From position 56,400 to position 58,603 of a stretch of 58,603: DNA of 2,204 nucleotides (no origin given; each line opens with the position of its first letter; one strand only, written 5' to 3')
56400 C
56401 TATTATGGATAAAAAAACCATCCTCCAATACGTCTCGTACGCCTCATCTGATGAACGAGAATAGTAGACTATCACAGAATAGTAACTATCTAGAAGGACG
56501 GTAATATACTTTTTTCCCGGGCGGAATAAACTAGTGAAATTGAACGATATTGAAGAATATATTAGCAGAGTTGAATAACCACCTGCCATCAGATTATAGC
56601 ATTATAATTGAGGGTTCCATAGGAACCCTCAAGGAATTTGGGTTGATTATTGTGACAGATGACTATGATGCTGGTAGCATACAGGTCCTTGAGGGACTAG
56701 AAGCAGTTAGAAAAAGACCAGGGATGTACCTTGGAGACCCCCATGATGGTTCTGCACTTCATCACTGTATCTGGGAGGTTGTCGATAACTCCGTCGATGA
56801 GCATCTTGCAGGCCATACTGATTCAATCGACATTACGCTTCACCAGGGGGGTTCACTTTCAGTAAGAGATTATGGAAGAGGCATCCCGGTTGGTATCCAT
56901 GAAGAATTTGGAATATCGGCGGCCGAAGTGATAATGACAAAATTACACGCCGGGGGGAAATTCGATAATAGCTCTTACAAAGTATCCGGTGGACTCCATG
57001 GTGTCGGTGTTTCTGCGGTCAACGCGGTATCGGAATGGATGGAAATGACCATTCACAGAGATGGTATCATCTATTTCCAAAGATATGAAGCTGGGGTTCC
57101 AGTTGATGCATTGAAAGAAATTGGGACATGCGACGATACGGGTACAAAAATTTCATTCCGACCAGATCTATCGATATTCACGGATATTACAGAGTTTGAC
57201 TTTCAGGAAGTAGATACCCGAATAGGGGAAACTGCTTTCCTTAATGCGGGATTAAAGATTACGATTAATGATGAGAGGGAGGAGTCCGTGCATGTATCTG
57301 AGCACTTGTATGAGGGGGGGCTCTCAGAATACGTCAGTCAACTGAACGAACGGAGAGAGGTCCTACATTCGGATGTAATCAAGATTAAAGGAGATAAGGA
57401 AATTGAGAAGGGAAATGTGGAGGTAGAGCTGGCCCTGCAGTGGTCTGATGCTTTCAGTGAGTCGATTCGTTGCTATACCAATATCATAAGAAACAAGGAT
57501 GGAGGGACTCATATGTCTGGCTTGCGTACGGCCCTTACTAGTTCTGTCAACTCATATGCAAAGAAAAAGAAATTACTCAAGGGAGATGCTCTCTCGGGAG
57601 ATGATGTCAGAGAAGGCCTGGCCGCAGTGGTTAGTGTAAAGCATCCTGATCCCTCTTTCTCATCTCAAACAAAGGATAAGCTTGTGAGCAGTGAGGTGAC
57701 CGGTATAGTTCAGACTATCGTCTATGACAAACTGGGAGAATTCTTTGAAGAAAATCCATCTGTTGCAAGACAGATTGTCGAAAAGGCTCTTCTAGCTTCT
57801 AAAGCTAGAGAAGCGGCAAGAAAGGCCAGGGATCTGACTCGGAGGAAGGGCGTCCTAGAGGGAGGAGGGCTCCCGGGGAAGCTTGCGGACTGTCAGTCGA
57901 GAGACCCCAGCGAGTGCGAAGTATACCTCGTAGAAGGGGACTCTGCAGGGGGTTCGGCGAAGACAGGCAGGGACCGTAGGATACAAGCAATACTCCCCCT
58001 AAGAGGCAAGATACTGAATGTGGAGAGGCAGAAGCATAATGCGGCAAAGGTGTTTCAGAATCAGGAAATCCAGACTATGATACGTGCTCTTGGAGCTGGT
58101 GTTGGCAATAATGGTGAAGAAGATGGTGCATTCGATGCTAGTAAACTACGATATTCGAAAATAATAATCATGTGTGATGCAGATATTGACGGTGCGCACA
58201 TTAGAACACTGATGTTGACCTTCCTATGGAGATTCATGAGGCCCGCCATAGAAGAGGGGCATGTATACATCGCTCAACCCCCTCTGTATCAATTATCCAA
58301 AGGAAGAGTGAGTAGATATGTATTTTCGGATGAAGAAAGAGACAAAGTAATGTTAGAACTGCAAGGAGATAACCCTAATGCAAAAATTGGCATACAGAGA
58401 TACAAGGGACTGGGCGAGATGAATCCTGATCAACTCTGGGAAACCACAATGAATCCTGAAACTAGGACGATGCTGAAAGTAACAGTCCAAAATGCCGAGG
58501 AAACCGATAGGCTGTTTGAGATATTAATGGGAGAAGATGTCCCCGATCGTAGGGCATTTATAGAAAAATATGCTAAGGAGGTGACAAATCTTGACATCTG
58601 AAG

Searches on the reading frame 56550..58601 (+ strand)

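Call 12: search_protein_families(library=pfam, proteins=[window:56550-58601:+], max_evalue=0.001)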
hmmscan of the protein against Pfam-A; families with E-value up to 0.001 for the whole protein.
window:56550-58601:+ (683 aa): 4 families
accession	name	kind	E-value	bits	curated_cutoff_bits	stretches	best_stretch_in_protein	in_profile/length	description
PF00204.31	DNA_gyraseB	-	3.8e-59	199.5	27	1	257-428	1-172/173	DNA gyrase B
PF00986.26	DNA_gyraseB_C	-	7e-31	106.6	29.8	1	611-672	2-63/63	DNA gyrase B subunit, carboxyl terminus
PF01751.28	Toprim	-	3e-16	59.8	23.1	1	457-576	1-95/96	Toprim domain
PF02518.31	HATPase_c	-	6.7e-16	59.2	26.4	1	66-207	2-109/111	Histidine kinase-, DNA gyrase B-, and HSP90-like ATPase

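Call 13: search_protein_families(library=ncbifam, proteins=[window:56550-58601:+], max_evalue=0.001)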
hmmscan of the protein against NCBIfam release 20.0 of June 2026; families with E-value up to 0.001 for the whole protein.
window:56550-58601:+ (683 aa): 5 families
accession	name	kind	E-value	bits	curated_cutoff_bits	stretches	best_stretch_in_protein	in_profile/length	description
NF011501.0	PRK14939.1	subfamily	3.8e-291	968.3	796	2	36-605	7-564/803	DNA gyrase subunit B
NF004189.0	PRK05644.1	subfamily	6.1e-282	936.7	740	1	36-683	7-641/641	DNA gyrase subunit B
TIGR01059.1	gyrB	equivalog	1.4e-277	922.4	882.4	1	39-683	1-639/639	DNA topoisomerase (ATP-hydrolyzing) subunit B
TIGR01058.1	parE_Gpos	equivalog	2.7e-224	746.2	899.95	1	37-674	3-626/637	DNA topoisomerase IV subunit B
TIGR01055.1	parE_Gneg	equivalog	1.3e-176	588.8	723.35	1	37-673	2-620/625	DNA topoisomerase IV subunit B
